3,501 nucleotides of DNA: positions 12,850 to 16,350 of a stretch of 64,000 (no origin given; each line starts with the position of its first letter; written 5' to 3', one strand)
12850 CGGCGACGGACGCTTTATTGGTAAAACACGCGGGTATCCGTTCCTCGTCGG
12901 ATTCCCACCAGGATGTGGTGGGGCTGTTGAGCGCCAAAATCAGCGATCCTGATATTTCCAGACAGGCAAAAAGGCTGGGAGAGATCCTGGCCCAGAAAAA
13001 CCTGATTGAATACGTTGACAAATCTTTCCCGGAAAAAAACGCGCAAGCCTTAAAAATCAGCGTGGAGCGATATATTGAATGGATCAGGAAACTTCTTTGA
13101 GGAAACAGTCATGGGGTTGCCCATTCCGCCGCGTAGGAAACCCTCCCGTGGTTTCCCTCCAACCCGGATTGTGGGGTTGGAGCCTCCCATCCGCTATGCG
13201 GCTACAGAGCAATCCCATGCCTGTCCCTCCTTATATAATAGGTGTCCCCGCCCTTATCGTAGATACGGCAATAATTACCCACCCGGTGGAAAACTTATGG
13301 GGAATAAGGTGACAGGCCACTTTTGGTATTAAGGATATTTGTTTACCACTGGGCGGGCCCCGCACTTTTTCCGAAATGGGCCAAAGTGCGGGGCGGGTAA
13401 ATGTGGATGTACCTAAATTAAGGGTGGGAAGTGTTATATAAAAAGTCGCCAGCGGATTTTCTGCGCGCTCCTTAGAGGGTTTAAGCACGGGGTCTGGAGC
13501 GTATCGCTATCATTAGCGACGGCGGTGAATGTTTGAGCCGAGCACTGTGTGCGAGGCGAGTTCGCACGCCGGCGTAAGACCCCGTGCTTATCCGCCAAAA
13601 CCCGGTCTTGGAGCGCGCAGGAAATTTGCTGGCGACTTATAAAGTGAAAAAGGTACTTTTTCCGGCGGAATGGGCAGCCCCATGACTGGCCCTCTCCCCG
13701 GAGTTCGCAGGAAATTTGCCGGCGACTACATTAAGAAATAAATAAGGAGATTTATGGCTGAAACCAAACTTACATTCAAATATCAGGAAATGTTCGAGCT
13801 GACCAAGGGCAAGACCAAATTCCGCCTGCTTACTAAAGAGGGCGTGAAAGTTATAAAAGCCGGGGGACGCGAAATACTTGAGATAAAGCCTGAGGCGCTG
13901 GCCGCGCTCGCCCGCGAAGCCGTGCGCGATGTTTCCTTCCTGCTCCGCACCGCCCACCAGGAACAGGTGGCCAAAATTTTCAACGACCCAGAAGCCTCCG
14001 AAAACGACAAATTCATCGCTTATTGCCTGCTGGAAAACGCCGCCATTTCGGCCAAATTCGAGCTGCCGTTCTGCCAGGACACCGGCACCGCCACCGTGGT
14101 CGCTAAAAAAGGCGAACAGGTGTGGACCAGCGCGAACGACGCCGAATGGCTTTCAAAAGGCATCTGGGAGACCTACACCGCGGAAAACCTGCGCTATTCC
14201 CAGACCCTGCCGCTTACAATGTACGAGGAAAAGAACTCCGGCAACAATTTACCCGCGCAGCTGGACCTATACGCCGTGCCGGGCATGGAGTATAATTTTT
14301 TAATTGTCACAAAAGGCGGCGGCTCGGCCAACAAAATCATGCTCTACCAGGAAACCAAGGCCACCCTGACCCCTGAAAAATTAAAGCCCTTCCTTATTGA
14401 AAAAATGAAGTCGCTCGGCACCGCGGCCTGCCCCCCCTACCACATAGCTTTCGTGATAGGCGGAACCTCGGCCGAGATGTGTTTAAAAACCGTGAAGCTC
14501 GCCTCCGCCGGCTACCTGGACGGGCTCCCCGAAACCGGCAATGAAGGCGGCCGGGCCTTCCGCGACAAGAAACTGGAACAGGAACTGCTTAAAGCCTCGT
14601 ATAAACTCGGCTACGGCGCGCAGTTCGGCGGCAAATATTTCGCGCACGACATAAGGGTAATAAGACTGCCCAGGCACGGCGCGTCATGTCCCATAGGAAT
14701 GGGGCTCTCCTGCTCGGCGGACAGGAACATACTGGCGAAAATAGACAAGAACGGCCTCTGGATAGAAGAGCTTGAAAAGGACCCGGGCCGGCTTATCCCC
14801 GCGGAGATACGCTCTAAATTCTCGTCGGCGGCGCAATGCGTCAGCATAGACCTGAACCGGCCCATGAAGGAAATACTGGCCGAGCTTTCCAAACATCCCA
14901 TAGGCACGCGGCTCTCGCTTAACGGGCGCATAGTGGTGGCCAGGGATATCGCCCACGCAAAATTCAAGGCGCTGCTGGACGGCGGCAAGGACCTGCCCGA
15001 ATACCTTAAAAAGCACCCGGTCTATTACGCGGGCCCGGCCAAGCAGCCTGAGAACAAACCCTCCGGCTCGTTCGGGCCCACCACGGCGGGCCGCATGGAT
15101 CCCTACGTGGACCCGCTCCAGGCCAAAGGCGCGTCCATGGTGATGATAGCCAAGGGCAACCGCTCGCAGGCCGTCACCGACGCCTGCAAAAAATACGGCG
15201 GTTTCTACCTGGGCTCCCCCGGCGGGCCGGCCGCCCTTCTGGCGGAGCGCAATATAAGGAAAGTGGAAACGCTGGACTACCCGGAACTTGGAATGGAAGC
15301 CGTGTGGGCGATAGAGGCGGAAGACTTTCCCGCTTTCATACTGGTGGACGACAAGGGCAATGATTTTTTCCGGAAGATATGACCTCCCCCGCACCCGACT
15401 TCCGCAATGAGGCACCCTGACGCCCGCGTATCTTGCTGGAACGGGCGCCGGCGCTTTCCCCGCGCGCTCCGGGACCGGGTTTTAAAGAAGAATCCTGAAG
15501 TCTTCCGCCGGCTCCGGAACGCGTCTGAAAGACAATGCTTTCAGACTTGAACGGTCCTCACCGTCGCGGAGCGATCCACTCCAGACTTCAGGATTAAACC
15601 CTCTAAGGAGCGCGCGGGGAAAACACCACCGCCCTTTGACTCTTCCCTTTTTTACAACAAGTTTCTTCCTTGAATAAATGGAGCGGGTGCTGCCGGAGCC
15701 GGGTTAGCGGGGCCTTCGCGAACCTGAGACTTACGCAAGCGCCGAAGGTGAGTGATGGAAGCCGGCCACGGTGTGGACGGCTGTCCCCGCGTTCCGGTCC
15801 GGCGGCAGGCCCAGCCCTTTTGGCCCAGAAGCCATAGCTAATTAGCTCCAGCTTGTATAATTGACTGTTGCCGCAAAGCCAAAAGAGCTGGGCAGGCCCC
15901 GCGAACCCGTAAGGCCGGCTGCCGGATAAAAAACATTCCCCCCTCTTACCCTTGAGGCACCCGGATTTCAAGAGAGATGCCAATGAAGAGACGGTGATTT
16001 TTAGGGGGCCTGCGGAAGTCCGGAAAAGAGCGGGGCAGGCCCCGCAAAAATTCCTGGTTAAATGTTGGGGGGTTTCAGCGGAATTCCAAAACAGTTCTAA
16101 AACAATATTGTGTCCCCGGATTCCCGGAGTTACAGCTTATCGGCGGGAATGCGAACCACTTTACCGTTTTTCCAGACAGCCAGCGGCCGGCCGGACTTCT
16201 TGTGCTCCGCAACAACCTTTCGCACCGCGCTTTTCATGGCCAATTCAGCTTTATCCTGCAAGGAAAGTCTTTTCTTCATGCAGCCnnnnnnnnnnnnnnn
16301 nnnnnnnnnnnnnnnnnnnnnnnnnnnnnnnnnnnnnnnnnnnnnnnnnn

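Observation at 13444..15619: Fumarase gene bracketed by two related multi-stem elements (family C) in inverted orientation, at a TA-module-rich hotspot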

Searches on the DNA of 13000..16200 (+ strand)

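Call 21: search_rna_families(source=window, start=13000, end=16200, threshold=evalue, max_evalue=10)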
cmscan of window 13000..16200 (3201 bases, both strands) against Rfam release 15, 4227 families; matches with E-value up to 10: 1.
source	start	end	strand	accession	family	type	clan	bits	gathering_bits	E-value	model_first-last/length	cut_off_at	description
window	16046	16177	-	RF00619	U6atac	Gene; snRNA; splicing;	CL00009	13.1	33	4.6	1-126/126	no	U6atac minor spliceosomal RNA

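Call 33: build_rna_model(alignment_id=A3)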
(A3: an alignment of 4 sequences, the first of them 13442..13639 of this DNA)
Model R1 built from alignment A3 (4 sequences, 202 columns); structure: RNAalifold consensus.
model positions 196; base pairs 67; branch points 1; effective number of sequences 0.8; information 0.589 bits per position. Calibrated on 0.2 Mb of random sequence (short: E-values are rough).
structure used (alignment columns):
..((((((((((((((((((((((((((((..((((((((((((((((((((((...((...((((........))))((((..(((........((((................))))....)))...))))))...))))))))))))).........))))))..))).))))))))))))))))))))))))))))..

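Call 34: search_with_rna_model(model_id=R1, sources=[window, L002, L003, L004, L005, L006, L007, L008, L009, L010, L011, L012], max_evalue=10)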
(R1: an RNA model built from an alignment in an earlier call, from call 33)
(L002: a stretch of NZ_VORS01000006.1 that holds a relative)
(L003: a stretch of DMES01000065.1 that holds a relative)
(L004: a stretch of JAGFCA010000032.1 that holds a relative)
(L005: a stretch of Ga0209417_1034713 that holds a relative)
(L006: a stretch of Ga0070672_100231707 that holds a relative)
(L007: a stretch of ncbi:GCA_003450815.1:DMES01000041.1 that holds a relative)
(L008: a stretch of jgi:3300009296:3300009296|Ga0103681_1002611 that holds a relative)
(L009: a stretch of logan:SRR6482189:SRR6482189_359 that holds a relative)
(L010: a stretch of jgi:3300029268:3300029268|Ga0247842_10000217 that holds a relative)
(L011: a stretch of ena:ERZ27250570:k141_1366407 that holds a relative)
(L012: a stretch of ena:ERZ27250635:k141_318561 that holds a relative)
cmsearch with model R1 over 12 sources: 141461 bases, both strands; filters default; matches with E-value up to 10: 24.
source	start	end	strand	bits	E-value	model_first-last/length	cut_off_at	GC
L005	277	472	-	214.5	2.8e-48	1-196/196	no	0.59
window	15441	15636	-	208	9.4e-47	1-196/196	no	0.6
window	13442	13639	+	206.6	1.9e-46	1-196/196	no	0.58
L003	7750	7946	-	197.3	2.9e-44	1-196/196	no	0.6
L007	9626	9826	+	167.9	2e-37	1-196/196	no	0.61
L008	9680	9880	+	167.9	2e-37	1-196/196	no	0.61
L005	277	472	+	52.4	1.4e-10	1-196/196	no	0.59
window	13442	13639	-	48.3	1.3e-09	1-196/196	no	0.58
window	15441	15636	+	39.6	1.4e-07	1-196/196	no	0.6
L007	9626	9826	-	38.3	2.8e-07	1-196/196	no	0.61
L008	9680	9880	-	38.3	2.8e-07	1-196/196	no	0.61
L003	7750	7946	+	38.1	3e-07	1-196/196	no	0.6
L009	1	51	+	25.2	0.00031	146-196/196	5'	0.51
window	26361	26395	-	15.4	0.06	1-196/196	no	0.46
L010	5768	5821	-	14.5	0.098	1-196/196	no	0.61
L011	5783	5836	-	14.5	0.098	1-196/196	no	0.61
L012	2449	2502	-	14.5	0.098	1-196/196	no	0.61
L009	1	51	-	7.2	4.7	1-50/196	3'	0.51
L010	4135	4261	+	6.6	6.6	1-196/196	no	0.72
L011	4150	4276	+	6.6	6.6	1-196/196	no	0.72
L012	816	942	+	6.6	6.6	1-196/196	no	0.72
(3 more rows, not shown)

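Call 50: search_with_rna_model(model_id=R1, sources=[L013, L014, L015, L016, L017, L018, L019], max_evalue=10)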
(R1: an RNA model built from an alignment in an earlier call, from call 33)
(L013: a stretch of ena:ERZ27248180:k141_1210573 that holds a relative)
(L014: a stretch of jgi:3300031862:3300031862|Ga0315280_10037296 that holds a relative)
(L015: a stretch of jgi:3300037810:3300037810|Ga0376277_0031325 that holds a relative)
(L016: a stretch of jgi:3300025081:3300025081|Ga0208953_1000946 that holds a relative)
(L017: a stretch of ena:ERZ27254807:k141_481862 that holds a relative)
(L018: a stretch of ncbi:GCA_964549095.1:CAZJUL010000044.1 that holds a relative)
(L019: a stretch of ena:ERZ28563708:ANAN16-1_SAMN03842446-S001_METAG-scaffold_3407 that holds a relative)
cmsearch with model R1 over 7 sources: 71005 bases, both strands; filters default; matches with E-value up to 10: 12.
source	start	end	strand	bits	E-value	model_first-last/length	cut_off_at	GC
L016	5519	5723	+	138.1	8.6e-31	1-196/196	no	0.66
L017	348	552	+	138.1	8.6e-31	1-196/196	no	0.66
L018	6489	6686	-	103.5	9.5e-23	1-196/196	no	0.61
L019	2408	2605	-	100.8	4e-22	1-196/196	no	0.62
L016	5519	5723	-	29.4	1.7e-05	1-196/196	no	0.66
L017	348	552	-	29.4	1.7e-05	1-196/196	no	0.66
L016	5116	5298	-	25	0.00017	1-196/196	no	0.59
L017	1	127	-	17.5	0.0098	1-126/196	3'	0.61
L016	8186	8264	+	15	0.038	1-196/196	no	0.7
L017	3015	3093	+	15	0.038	1-196/196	no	0.7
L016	8304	8395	+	5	8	1-196/196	no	0.7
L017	3133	3224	+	5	8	1-196/196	no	0.7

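Call 51: search_with_rna_model(model_id=R1, sources=[window, L003, L005, L007, L016, L018, L019], max_evalue=1e-15, make_alignment=true)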
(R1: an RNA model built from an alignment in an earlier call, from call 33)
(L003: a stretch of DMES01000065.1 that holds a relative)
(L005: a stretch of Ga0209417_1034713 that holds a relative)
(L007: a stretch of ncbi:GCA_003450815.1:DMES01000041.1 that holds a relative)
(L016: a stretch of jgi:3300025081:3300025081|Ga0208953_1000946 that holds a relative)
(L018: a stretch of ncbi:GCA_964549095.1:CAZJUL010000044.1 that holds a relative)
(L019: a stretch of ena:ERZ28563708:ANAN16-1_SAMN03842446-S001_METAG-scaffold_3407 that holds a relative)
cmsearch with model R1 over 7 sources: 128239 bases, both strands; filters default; matches with E-value up to 1e-15: 8.
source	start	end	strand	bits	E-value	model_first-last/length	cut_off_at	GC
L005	277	472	-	214.5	2.6e-48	1-196/196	no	0.59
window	15441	15636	-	208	8.6e-47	1-196/196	no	0.6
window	13442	13639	+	206.6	1.8e-46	1-196/196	no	0.58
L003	7750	7946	-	197.3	2.6e-44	1-196/196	no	0.6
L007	9626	9826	+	167.9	1.8e-37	1-196/196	no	0.61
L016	5519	5723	+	138.1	1.6e-30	1-196/196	no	0.66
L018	6489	6686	-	103.5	1.7e-22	1-196/196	no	0.61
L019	2408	2605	-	100.8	7.2e-22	1-196/196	no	0.62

Alignment A5: 8 matches aligned to the model, 210 columns, each read 5' to 3' on its own strand. Consensus structure (alignment columns), stored with it:
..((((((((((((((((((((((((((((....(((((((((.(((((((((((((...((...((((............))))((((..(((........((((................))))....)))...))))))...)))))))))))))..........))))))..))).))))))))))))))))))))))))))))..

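Call 72: search_with_rna_model(model_id=R1, sources=[L020, L021, L022, L023, L024, L025], max_evalue=10)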
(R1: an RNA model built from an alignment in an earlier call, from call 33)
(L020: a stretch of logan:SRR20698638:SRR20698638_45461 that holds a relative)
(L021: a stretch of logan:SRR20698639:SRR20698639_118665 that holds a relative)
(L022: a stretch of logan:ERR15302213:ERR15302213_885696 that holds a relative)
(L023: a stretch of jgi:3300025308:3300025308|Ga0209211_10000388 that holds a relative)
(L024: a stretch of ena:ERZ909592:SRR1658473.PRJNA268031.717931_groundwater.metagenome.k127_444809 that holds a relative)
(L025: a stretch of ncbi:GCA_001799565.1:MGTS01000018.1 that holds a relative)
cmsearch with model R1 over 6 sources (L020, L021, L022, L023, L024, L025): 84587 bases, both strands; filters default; matches with E-value up to 10: 24.
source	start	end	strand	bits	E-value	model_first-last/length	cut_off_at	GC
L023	12166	12367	+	141.1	2e-31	1-196/196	no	0.61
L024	12166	12367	+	141.1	2e-31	1-196/196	no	0.61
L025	12166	12367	+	141.1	2e-31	1-196/196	no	0.61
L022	2256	2349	-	56.5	9.7e-12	102-196/196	5'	0.63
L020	10402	10485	-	51.2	1.7e-10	112-196/196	5'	0.63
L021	6738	6821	-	51.2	1.7e-10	112-196/196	5'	0.63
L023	12166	12367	-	38.7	1.4e-07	1-196/196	no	0.61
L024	12166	12367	-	38.7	1.4e-07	1-196/196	no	0.61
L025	12166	12367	-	38.7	1.4e-07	1-196/196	no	0.61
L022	2256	2349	+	11.8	0.24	1-134/196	3'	0.63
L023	11681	11713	+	10.9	0.4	1-196/196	no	0.58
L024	11681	11713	+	10.9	0.4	1-196/196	no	0.58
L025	11681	11713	+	10.9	0.4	1-196/196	no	0.58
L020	10402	10485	+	8.3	1.6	1-84/196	3'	0.63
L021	6738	6821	+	8.3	1.6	1-84/196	3'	0.63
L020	8978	9001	-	7.7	2.1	1-196/196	no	0.71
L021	5314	5337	-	7.7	2.1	1-196/196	no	0.71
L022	832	855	-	7.7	2.1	1-196/196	no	0.71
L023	20608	20637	-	6.3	4.5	1-196/196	no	0.77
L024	20531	20560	-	6.3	4.5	1-196/196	no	0.77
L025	20608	20637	-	6.3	4.5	1-196/196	no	0.77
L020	8909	8941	-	4.9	9.9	1-196/196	no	0.76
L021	5245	5277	-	4.9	9.9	1-196/196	no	0.76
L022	763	795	-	4.9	9.9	1-196/196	no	0.76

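Call 78: search_with_rna_model(model_id=R1, sources=[L026, L027], max_evalue=10)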
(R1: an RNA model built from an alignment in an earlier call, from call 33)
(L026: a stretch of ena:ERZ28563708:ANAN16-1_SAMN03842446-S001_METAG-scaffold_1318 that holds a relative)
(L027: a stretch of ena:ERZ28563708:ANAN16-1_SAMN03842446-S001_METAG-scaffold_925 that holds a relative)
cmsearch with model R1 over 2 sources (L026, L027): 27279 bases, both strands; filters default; matches with E-value up to 10: 4.
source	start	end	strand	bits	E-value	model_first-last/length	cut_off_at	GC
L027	4663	4864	-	102.3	7.1e-23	1-196/196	no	0.64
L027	5834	5898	+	11.4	0.098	1-196/196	no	0.62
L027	7273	7341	-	9.3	0.31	58-133/196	no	0.64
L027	6793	6822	-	6.8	1.1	1-196/196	no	0.83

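Call 83: search_dna_similar(query=window:13100-13640:+, collection=phages, mode=distant, max_evalue=0.001, max_rows=10)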
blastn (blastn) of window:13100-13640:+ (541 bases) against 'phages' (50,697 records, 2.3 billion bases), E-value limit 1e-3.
No match.

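Call 84: search_dna_similar(query=window:13100-13640:+, collection=plasmids, mode=distant, max_evalue=0.001, max_rows=10)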
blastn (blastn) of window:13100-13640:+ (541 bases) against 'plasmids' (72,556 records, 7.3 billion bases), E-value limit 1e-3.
No match.

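Call 87: search_with_rna_model(model_id=R1, sources=[L028, L029, L030, L031, L032, L033, L034, L035, L036, L037, L038, L039, L040, L041, L042, L043, L044, L045, L046, L047, L048, L049, L050, L051, L052, L053, L054, L055, L056, L057, L058, L059], max_evalue=0.01)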
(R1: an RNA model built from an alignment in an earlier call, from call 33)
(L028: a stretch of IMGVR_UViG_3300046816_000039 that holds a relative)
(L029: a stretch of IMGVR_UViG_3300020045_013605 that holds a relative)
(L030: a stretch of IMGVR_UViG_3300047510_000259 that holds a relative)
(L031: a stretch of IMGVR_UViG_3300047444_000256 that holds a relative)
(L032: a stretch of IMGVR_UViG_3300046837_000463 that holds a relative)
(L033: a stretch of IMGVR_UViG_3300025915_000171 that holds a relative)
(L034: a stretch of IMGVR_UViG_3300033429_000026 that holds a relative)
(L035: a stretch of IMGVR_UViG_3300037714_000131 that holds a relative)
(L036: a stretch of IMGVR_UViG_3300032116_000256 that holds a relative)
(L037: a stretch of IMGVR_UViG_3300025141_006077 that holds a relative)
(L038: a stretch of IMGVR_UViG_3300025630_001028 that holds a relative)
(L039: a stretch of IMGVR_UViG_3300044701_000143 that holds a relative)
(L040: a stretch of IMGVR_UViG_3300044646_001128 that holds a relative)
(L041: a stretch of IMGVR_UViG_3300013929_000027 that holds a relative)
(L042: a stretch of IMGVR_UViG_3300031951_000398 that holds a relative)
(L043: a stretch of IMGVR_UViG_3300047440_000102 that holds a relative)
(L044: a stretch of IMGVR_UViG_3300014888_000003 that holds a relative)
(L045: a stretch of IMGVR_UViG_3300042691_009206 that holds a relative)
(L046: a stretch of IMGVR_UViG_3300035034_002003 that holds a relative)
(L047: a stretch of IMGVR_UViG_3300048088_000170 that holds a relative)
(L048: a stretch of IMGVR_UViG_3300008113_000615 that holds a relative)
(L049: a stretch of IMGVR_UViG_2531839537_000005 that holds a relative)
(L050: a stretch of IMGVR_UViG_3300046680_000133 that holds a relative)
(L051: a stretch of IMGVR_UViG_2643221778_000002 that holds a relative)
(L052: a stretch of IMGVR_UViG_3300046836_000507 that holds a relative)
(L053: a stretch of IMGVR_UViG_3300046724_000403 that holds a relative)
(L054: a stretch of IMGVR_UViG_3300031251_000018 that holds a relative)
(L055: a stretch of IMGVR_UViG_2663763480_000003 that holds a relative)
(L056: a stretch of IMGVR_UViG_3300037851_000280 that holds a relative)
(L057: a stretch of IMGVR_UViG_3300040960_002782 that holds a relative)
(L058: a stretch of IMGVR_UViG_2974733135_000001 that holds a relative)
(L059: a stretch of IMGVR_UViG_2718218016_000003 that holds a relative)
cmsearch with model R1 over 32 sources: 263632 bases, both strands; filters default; matches with E-value up to 0.01: 0.
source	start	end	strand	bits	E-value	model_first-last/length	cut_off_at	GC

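Call 88: search_with_rna_model(model_id=R1, sources=[window, L003, L005, L007, L016, L018, L023, L027], max_evalue=1e-15, make_alignment=true)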
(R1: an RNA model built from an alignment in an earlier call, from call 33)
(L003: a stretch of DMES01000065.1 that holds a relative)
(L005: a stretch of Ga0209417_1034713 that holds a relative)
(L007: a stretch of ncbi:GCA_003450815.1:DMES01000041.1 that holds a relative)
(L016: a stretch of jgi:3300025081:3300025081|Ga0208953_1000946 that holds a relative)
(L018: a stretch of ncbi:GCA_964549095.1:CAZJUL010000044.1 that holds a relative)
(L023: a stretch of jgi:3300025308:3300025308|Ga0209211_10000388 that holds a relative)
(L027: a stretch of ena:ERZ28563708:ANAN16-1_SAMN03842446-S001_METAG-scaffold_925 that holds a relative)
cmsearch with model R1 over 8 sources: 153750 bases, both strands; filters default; matches with E-value up to 1e-15: 9.
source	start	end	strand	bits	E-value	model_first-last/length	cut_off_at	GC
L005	277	472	-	214.5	3.1e-48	1-196/196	no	0.59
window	15441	15636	-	208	1e-46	1-196/196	no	0.6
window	13442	13639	+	206.6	2.1e-46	1-196/196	no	0.58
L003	7750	7946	-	197.3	3.1e-44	1-196/196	no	0.6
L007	9626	9826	+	167.9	2.1e-37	1-196/196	no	0.61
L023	12166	12367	+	141.1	3.7e-31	1-196/196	no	0.61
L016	5519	5723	+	138.1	1.9e-30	1-196/196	no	0.66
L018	6489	6686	-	103.5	2.1e-22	1-196/196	no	0.61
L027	4663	4864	-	102.3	4e-22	1-196/196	no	0.64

Alignment A8: 9 matches aligned to the model, 214 columns, each read 5' to 3' on its own strand. Consensus structure (alignment columns), stored with it:
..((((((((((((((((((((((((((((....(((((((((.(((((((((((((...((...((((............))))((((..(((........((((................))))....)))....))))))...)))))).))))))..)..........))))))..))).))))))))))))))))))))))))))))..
